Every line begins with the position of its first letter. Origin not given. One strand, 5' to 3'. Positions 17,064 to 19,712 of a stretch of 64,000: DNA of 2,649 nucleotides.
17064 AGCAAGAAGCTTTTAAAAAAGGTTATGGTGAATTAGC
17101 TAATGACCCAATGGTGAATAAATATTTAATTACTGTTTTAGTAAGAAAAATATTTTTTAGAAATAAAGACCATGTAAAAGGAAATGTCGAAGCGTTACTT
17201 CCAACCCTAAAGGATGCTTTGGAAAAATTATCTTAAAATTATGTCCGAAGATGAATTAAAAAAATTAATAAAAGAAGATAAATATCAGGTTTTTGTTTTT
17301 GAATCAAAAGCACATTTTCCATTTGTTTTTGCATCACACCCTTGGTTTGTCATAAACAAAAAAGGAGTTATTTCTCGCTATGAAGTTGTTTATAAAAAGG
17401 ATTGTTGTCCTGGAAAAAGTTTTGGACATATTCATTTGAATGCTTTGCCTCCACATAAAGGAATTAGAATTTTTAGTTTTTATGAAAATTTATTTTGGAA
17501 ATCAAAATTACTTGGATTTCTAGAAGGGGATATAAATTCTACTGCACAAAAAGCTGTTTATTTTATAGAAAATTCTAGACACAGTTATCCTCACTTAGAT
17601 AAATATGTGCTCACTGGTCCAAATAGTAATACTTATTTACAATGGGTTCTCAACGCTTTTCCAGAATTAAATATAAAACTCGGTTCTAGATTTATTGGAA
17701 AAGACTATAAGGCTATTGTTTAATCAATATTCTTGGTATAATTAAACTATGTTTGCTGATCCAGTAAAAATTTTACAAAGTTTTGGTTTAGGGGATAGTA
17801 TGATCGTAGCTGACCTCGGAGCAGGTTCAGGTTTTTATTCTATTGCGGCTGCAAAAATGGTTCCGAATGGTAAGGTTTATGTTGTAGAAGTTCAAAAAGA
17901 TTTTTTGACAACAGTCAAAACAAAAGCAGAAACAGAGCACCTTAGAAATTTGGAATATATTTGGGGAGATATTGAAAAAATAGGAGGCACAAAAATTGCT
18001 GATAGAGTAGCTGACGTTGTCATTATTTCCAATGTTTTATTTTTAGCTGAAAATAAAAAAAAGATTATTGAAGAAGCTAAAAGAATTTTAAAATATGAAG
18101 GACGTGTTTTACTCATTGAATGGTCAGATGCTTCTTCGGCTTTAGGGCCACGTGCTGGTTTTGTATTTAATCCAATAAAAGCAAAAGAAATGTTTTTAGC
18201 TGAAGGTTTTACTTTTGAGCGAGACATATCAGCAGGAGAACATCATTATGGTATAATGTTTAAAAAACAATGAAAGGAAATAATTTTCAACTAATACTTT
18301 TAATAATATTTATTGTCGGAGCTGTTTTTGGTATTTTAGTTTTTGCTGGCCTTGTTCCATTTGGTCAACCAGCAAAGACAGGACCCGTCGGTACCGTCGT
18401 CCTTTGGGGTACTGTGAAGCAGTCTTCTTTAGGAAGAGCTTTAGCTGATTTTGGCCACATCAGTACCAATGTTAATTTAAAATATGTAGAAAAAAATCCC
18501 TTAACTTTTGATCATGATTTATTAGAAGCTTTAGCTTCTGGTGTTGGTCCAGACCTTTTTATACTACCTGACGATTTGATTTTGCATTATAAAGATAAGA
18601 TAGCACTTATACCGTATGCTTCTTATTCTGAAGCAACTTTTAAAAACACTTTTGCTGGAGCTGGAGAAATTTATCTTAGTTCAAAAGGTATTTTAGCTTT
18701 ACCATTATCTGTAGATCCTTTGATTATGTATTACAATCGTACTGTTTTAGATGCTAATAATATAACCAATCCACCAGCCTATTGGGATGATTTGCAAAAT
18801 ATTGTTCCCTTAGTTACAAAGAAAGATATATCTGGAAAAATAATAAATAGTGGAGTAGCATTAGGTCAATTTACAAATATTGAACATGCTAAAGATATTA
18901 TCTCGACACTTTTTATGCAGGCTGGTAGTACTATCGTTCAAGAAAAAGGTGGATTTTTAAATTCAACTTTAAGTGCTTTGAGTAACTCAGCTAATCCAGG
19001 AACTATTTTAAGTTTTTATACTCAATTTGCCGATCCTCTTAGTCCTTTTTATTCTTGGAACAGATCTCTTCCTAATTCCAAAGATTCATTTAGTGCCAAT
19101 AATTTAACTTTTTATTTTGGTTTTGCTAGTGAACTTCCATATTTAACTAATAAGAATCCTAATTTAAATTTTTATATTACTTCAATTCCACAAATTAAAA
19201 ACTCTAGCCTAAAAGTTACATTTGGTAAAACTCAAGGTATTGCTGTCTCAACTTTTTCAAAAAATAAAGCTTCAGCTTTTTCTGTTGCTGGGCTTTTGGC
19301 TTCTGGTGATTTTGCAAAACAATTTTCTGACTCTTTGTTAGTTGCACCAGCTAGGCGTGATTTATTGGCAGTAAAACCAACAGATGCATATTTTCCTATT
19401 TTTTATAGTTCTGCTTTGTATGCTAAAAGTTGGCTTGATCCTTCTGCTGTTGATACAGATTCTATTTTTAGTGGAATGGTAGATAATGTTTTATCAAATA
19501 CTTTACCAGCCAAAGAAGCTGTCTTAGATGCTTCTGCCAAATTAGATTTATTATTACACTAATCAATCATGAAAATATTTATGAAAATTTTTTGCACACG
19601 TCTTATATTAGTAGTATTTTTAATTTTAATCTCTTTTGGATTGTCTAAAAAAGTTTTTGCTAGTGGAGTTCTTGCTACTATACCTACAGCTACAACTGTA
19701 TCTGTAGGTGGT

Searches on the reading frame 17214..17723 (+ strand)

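Call 85: search_protein_families(library=pfam, proteins=[window:17214-17723:+], max_evalue=0.001)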
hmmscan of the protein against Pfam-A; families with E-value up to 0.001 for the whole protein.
window:17214-17723:+ (169 aa): 1 family
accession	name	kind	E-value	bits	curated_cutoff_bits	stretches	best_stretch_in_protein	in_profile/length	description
PF12570.13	DUF3750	-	1.4e-17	65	25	1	25-165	3-128/128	Protein of unknown function (DUF3750)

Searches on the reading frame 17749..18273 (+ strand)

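Call 85: search_protein_families(library=pfam, proteins=[window:17749-18273:+], max_evalue=0.001)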
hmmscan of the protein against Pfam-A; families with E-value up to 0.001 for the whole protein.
window:17749-18273:+ (174 aa): 13 families
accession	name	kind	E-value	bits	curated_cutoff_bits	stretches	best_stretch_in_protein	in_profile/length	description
PF13847.12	Methyltransf_31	-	7.5e-18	65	27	1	16-126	3-113/145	Methyltransferase domain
PF08241.18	Methyltransf_11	-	1.7e-13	51.4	21.2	1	22-121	2-94/95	Methyltransferase domain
PF13649.12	Methyltransf_25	-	7.1e-13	49.5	27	1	20-118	1-97/97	Methyltransferase domain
PF01209.24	Ubie_methyltran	-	2.6e-09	37.2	20.1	1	19-129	50-158/233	ubiE/COQ5 methyltransferase family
PF05175.20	MTS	-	3.7e-09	36.9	23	1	18-123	33-139/170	Methyltransferase small domain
PF08242.18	Methyltransf_12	-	4.3e-08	34.2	30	1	22-119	2-97/98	Methyltransferase domain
PF02390.23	Methyltransf_4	-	3.6e-06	27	24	1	18-78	3-63/173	Putative methyltransferase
PF00891.24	Methyltransf_2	-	4.9e-06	26.5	22.3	1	7-125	53-167/210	O-methyltransferase domain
PF02527.21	GidB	-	6.2e-06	26.1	27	1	4-129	37-160/184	rRNA small subunit methyltransferase G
PF02475.24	TRM5-TYW2_MTfase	-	1.6e-05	25.4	28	1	17-106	37-127/164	TRM5/TYW2 methyltransferase domain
PF06325.19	PrmA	-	1.7e-05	24.9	22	1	9-121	155-257/296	Ribosomal protein L11 methyltransferase (PrmA)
PF01135.25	PCMT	-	0.00022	21.5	20.3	1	9-74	66-132/210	Protein-L-isoaspartate(D-aspartate) O-methyltransferase (PCMT)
PF10294.15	Methyltransf_16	-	0.00035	20.8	21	1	20-122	50-155/174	Lysine methyltransferase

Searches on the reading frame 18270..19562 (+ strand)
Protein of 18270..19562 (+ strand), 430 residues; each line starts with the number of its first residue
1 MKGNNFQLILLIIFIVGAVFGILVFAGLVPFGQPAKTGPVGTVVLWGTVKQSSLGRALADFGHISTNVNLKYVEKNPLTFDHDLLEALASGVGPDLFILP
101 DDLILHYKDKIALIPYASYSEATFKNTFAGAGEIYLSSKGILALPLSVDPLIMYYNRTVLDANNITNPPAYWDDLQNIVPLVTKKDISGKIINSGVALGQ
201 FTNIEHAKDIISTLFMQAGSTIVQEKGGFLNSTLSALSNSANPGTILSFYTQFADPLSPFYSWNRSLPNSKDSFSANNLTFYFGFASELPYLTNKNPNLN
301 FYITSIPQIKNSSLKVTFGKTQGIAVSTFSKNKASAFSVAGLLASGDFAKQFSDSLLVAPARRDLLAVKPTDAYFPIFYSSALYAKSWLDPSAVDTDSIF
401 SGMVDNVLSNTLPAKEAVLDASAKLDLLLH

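Call 3: search_protein_families(library=pfam, proteins=[window:18270-19562:+], max_evalue=1)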
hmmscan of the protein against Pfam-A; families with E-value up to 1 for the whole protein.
window:18270-19562:+ (430 aa): 1 family
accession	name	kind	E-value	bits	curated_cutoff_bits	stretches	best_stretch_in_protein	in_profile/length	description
PF13416.11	SBP_bac_8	-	1.7e-08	35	27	1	67-364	11-264/279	Bacterial extracellular solute-binding protein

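Call 4: search_protein_families(library=ncbifam, proteins=[window:18270-19562:+], max_evalue=1)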
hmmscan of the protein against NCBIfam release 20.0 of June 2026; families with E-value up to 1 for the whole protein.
window:18270-19562:+ (430 aa): 1 family
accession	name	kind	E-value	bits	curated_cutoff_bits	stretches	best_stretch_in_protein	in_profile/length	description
NF053763.1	ABCarbgalBndGanS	equivalog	1.4e-05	24.1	700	1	43-175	41-172/420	galactooligosaccharide ABC transporter substrate-binding protein GanS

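Call 46: search_solved_structures(query=window:18270-19559:+, max_evalue=0.01)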
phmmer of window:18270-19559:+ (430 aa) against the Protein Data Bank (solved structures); distinct sequences matched with E-value up to 0.01: 7.
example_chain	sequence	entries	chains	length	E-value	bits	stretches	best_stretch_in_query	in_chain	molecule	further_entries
1elj_A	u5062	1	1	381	7e-05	25.2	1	41-178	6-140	MALTODEXTRIN-BINDING PROTEIN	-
7nbz_A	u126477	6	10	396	0.00061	22.1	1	138-362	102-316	Sulfoquinovosyl binding protein | Sulfoquinovosyl glycerol-binding protein SmoF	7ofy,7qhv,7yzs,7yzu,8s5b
5u2p_A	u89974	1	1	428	0.0063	18.8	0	143-366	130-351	Sugar ABC transporter substrate-binding protein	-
3uor_A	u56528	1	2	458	0.0071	18.6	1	26-185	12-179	ABC transporter sugar binding protein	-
6jam_A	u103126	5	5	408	0.0076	18.5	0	113-238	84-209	ABC transporter, periplasmic substrate-binding protein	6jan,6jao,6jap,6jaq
6jal_A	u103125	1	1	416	0.0077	18.5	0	113-238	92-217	ABC transporter, periplasmic substrate-binding protein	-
6jb0_A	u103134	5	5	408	0.0087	18.3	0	113-238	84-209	ABC transporter, periplasmic substrate-binding protein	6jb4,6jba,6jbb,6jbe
